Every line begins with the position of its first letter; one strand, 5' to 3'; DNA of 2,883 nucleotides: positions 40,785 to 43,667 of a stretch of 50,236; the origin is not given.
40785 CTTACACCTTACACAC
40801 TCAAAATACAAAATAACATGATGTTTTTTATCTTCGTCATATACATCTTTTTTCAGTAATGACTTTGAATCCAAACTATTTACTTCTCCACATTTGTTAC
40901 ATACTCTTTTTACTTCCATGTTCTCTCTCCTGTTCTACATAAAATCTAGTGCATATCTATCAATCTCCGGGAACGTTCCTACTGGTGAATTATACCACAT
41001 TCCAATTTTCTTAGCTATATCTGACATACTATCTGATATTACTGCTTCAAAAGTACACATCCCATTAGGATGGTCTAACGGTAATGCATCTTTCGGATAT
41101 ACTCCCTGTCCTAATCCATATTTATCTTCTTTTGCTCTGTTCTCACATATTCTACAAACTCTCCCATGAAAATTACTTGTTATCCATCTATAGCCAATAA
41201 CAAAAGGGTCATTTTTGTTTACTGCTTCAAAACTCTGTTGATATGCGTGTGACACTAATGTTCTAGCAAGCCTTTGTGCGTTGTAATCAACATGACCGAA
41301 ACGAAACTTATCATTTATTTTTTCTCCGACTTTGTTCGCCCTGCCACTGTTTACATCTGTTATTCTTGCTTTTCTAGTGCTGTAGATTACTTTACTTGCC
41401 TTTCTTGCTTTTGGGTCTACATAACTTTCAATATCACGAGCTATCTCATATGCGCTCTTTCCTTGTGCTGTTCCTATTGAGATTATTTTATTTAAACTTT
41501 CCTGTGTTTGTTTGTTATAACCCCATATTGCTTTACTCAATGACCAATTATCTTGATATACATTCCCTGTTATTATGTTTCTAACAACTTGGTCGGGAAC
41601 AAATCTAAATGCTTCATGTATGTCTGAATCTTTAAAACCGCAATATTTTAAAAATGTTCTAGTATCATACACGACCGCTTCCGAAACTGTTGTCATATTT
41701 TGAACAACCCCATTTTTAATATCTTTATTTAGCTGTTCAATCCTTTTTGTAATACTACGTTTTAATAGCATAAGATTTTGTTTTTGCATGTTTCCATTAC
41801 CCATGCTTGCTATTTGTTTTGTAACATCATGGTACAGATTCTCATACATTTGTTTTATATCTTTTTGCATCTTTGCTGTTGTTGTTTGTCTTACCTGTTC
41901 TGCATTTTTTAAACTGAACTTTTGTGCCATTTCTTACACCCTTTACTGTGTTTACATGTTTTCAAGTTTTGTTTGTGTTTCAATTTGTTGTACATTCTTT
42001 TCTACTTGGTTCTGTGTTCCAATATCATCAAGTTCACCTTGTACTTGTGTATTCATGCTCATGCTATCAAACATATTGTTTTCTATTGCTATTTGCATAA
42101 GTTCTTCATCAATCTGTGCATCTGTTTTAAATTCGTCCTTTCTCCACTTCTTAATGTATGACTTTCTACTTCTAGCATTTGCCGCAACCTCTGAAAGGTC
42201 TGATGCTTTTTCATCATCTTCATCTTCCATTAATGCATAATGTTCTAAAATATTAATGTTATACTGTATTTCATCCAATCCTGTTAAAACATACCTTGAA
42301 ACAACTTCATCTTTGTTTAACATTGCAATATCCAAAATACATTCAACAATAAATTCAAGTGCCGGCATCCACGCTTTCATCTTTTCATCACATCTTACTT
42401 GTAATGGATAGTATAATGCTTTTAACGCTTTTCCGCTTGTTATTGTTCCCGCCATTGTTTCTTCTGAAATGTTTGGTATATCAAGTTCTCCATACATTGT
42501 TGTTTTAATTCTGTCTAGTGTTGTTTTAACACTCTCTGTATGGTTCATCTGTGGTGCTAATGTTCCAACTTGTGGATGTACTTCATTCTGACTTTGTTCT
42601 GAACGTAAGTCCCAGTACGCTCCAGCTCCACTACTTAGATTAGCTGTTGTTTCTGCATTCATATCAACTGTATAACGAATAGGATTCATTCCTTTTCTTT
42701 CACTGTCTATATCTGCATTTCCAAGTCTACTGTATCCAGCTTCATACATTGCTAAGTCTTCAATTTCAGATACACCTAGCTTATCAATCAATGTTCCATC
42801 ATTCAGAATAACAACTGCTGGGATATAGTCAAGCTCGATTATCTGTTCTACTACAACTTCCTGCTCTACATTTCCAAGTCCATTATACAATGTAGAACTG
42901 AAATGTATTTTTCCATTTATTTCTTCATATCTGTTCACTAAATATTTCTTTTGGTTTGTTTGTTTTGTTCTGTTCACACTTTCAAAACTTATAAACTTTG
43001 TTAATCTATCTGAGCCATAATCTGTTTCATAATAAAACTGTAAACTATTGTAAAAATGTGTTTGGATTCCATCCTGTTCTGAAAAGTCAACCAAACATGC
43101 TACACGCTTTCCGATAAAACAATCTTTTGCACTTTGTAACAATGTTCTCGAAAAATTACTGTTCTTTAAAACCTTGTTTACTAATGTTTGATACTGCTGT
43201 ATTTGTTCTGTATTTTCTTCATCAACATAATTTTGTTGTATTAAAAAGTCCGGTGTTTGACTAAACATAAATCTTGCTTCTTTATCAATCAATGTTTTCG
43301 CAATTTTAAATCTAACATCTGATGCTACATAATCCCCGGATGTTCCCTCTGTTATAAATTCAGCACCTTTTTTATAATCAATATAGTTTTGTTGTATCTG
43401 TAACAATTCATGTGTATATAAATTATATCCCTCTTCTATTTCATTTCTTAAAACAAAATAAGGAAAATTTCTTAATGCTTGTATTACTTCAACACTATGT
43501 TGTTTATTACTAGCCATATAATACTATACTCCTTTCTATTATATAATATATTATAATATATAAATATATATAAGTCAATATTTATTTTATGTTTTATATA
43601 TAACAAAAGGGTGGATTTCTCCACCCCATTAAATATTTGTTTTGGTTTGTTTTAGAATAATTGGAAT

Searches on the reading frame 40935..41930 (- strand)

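Call 43: search_protein_families(library=phrogs, proteins=[window:40935-41930:-], max_evalue=0.00001)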
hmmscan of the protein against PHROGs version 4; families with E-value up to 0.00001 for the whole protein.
window:40935-41930:- (331 aa): 14 families
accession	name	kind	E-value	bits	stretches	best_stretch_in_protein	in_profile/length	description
phrog_1657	-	head and packaging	2.7e-60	205.5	1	8-316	20-316/337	head morphogenesis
phrog_21401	-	tail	4.5e-35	122.1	1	10-313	11-290/566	pilot protein for DNA ejection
phrog_595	-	head and packaging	6.9e-26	92.6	1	11-313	57-316/513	head maturation protease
phrog_4728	-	head and packaging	5e-24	86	1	9-307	56-309/591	head morphogenesis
phrog_115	-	head and packaging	7.3e-23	82.6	1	8-307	30-327/665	minor head protein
phrog_7625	-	head and packaging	2.1e-21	77.4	1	16-301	11-252/504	head morphogenesis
phrog_19443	-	head and packaging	3.3e-13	50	1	9-192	24-217/579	minor head protein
phrog_17987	-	head and packaging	4.4e-10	39.4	0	48-195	63-214/856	head maturation protease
phrog_35295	-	unknown function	8.7e-09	35.6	1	129-301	141-307/794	-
phrog_2841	-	head and packaging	3.9e-08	33.8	1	15-307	68-316/525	minor head protein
phrog_2468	-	head and packaging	4.4e-07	30.7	1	15-262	23-228/303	head morphogenesis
phrog_6577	-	unknown function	1.6e-06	27.7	1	132-299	105-231/1066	-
phrog_241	-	head and packaging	2.4e-06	27.9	0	217-262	197-242/679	head morphogenesis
phrog_25879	-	head and packaging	6.8e-06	27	0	212-298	69-149/173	head morphogenesis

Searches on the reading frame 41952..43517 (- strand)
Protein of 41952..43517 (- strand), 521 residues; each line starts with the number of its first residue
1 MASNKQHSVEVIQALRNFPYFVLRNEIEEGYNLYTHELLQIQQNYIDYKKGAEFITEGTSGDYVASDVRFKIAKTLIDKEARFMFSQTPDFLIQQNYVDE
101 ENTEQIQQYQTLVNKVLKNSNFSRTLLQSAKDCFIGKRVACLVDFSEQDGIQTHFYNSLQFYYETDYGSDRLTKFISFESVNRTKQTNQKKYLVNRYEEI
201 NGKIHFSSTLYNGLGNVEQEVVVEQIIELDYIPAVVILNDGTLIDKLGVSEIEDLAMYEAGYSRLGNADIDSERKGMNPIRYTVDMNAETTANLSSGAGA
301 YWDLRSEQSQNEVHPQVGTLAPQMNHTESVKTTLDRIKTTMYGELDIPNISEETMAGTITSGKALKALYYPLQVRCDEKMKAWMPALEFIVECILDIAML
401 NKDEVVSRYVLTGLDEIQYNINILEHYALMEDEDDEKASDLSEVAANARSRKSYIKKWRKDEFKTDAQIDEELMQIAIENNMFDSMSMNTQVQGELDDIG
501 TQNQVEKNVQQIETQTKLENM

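Call 43: search_protein_families(library=phrogs, proteins=[window:41952-43517:-], max_evalue=0.00001)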
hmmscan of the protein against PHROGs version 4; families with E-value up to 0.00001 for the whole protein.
window:41952-43517:- (521 aa): 1 family
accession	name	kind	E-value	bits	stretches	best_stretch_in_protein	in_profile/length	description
phrog_64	-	head and packaging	1e-19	71.4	1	30-509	78-528/547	portal protein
